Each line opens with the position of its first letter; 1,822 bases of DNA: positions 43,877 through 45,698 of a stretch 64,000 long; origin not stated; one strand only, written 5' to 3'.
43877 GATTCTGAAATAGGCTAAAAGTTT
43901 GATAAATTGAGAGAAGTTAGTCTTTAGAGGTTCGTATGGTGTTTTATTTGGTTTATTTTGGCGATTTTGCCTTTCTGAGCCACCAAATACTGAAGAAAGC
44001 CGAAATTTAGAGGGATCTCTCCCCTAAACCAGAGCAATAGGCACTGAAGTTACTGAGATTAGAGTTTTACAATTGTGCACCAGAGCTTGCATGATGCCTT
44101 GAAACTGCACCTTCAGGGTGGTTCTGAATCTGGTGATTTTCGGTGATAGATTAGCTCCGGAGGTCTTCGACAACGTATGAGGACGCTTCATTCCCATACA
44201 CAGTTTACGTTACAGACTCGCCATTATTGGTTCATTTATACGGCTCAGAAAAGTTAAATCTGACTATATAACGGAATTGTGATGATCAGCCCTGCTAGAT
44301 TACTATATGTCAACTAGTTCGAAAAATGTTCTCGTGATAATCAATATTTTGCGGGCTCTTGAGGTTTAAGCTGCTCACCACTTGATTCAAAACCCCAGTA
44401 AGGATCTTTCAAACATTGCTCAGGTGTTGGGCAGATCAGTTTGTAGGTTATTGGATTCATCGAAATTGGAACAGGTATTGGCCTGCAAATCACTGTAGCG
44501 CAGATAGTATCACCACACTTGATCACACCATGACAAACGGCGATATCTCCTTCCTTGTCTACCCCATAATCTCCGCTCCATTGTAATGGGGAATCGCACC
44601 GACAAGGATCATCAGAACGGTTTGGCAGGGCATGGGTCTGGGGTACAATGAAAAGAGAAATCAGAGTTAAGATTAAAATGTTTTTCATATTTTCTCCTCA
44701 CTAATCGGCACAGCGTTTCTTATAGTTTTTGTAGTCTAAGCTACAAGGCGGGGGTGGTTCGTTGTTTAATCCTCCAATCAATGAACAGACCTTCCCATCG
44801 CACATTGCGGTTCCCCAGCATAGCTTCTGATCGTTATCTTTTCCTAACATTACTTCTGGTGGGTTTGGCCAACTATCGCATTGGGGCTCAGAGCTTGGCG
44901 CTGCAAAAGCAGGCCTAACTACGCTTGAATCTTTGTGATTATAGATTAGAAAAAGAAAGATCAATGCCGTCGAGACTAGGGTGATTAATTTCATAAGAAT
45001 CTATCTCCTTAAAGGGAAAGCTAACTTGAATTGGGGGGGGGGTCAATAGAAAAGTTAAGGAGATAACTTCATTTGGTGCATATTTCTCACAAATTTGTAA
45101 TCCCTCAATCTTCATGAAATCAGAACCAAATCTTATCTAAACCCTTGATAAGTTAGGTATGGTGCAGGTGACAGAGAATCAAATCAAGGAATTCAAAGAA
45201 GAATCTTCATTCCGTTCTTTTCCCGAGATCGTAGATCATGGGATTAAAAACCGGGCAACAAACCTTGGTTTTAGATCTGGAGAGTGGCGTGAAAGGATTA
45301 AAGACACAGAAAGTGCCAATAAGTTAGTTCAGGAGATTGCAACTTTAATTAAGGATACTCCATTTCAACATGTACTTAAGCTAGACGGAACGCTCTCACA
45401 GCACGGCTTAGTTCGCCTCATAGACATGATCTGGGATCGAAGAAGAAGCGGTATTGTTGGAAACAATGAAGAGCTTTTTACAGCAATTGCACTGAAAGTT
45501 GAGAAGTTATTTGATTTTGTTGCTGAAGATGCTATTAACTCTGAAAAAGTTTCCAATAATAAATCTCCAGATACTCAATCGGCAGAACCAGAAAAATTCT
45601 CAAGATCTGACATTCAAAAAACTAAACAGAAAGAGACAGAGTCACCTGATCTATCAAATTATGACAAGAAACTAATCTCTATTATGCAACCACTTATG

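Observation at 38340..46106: Two glucosaminidase-domain paralogs with gene-converted 3' ends bracket a 6.9-kb cassette of secreted proteins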

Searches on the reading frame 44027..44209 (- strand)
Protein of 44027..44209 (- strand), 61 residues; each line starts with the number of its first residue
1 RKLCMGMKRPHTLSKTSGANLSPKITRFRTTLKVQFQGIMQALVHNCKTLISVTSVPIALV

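Call 78: search_protein_families(library=pfam, proteins=[window:44027-44209:-], max_evalue=1)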
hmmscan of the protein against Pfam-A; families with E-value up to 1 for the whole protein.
seq(61 aa): 0 families

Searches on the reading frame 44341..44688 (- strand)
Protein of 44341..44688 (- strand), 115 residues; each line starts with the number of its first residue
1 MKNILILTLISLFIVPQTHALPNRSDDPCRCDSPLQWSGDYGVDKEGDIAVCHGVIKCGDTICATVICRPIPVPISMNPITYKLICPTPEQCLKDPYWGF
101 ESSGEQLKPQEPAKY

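Call 5: search_protein_families(library=pfam, proteins=[window:44341-44688:-], max_evalue=1)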
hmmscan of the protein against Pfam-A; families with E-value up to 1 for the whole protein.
window:44341-44688:- (115 aa): 0 families

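Call 47: search_protein_families(library=phrogs, proteins=[window:44341-44688:-], max_evalue=0.01)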
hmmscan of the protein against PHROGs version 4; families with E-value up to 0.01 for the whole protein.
window:44341-44688:- (115 aa): 0 families
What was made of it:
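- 44341..44994 (-): Two small Cys-rich proteins with hydrophobic, signal-like N-termini (115 aa at 44341-44688; 97 aa at 44701-44994). They are weakly similar to each other. No family hits (calls 5, 47).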

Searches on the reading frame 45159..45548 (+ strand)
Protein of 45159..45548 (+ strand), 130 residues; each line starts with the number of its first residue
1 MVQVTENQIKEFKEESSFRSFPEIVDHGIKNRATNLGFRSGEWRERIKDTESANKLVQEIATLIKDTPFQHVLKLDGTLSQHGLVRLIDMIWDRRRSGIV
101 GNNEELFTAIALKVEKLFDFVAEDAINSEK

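Call 53: predict_structure(alignment_id=A5)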
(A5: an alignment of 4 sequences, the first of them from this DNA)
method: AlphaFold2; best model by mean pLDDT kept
length: 130 residues; sequences in the alignment: 4
mean_pLDDT: 77.7   pTM: 0.68
mean pLDDT of the five models: 77.7, 53.6, 53.4, 52.5, 52.2
residues with pLDDT >= 90: 10; 70-90: 93; 50-70: 10; < 50: 17
segments of 3 or more residues with pLDDT < 50: 1-7, 125-130
pLDDT, mean of each block of 10 residues (from residue 1): 45 57 84 82 84 89 86 87 89 83 82 88 54
secondary structure, 60 per line:
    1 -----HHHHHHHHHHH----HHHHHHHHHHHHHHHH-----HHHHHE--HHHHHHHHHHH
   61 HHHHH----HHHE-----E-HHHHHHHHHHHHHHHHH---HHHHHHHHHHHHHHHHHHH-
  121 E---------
elements in order: H6-16 H21-36 H42-46 H50-65 H81-97 H101-119

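Call 59: fold_search(model_id=the predicted structure, library=pdb)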
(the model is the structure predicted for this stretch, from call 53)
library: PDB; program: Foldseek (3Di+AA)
matches with E <= 10: 72; with E <= 0.001: 0
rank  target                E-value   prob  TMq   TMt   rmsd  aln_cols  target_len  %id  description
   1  5xzi                  2.6e+00  0.06  0.22  0.24  14.5       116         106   15  Crystal structure of the Zn-directed tetramer of the engineered cyt cb562 variant, AB5 (released 2017-12-20)
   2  7uo6_MODEL_1_A        2.6e+00  0.04  0.17  0.16  15.2       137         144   13  NMR structure of Pheromone-binding protein 2 in Ostrinia furnacalis (released 2023-02-15)
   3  1a5t                  2.9e+00  0.06  0.18  0.10  13.6       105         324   19  CRYSTAL STRUCTURE OF THE DELTA PRIME SUBUNIT OF THE CLAMP-LOADER COMPLEX OF ESCHERICHIA COLI DNA POLYMERASE III (released 1998-05-27)
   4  4dwn_B                3.2e+00  0.12  0.30  0.37   6.5       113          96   15  Crystal Structure of Human BinCARD CARD (released 2013-02-06)
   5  2ets                  3.6e+00  0.08  0.27  0.30  15.2       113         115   12  CRYSTAL STRUCTURE OF A BACTERIAL DOMAIN OF UNKNOWN FUNCTION FROM DUF1798 FAMILY (MW1337) FROM STAPHYLOCOCCUS AUREUS SUBS (released 2005-11-08)
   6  3cv9                  3.6e+00  0.04  0.19  0.09  14.3       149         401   13  Crystal structure of vitamin D hydroxylase cytochrome P450 105A1 (R73A/R84A mutant) in complex with 1alpha,25-dihydroxyv (released 2008-11-04)
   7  7c1i_A                3.8e+00  0.05  0.21  0.23  13.6       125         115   11  Crystal structure of histidine-containing phosphotransfer protein B (HptB) from Pseudomonas aeruginosa PAO1 (released 2020-11-04)
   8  6swx                  3.8e+00  0.04  0.22  0.08  15.1       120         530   16  Leishmania major methionyl-tRNA synthetase in complex with an allosteric inhibitor (released 2020-08-05)
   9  4fh0_A                4.0e+00  0.13  0.34  0.41   6.7       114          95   15  Crystal Structure of Human BinCARD CARD, double mutant F16M/L66M SeMet form (released 2013-02-06)
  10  4hw2_C                4.0e+00  0.07  0.25  0.22  13.2       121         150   13  Discovery of potent Mcl-1 inhibitors using fragment-based methods and structure-based design (released 2013-01-09)
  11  6fs2_B                4.2e+00  0.06  0.24  0.22  13.4       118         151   14  MCL1 in complex with indole acid ligand (released 2018-12-26)
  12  8s05_B                4.4e+00  0.04  0.19  0.09  12.9       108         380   15  ArnAB complex an archaeal ortholog of the Sec23/24 core motif (released 2025-10-29)
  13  5tj2_D                4.4e+00  0.04  0.21  0.08  14.1       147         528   12  Gasdermin-B C-terminal domain containing the polymorphism residues Gly299:Ser306 fused to maltose binding protein (released 2017-02-01)
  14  4edl_F                4.6e+00  0.03  0.18  0.19  14.2       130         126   13  Crystal structure of beta-parvin CH2 domain (released 2012-08-08)
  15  3kmu_B                5.1e+00  0.04  0.19  0.20  12.1       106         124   13  Crystal structure of the ILK/alpha-parvin core complex (apo) (released 2009-12-29)
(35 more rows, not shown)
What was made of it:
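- Tried and rejected: Foldseek against PDB gave chance-level helical bundles (call 59).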
